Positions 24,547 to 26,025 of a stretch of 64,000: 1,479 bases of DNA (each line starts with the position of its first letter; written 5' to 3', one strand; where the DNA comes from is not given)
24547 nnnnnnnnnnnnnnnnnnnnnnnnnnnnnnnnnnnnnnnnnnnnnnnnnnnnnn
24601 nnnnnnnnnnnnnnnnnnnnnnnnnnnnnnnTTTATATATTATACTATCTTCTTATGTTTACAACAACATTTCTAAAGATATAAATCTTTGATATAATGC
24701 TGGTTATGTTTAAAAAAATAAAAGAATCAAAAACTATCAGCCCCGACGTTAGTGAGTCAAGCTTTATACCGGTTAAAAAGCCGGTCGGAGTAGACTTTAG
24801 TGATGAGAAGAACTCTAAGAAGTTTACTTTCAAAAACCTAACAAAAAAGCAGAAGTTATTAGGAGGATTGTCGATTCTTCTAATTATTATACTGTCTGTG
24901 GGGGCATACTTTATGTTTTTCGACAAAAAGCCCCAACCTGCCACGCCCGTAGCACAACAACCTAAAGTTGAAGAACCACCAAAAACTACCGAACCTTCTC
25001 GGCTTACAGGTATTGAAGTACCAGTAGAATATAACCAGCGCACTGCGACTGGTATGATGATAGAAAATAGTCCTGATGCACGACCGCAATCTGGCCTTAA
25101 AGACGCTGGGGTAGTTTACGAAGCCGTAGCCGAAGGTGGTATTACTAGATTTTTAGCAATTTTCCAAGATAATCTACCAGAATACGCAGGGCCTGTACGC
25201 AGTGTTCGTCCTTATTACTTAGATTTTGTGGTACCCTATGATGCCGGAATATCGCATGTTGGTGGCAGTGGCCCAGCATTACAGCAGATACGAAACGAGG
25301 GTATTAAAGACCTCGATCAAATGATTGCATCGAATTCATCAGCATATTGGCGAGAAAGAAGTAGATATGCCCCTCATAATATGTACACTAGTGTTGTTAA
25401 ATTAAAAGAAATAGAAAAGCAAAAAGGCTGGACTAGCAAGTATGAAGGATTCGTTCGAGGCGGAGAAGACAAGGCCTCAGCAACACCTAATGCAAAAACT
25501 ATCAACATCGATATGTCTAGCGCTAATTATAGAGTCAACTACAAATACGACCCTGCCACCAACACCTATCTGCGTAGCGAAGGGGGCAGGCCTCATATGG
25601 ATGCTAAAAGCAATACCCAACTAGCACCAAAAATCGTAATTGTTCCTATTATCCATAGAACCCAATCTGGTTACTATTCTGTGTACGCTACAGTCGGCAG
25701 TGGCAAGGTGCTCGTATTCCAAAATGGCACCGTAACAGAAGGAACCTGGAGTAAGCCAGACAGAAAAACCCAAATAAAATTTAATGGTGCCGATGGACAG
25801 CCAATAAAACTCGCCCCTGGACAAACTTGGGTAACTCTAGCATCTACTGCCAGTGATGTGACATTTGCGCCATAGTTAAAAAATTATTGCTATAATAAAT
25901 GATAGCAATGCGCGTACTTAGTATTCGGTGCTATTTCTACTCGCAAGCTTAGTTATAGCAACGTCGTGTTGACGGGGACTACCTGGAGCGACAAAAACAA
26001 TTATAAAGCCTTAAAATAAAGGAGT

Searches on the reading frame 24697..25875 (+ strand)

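Call 74: search_protein_families(library=pfam, proteins=[window:24697-25875:+], max_evalue=0.0001)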
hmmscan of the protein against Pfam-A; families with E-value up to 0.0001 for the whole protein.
window:24697-25875:+ (392 aa): 2 families
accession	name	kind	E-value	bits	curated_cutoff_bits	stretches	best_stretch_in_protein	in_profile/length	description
PF11258.13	DUF3048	-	3.2e-44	151.1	25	1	103-245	1-147/148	Protein of unknown function (DUF3048) N-terminal domain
PF17479.7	DUF3048_C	-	2.2e-27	96.1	25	1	270-379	2-114/114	Protein of unknown function (DUF3048) C-terminal domain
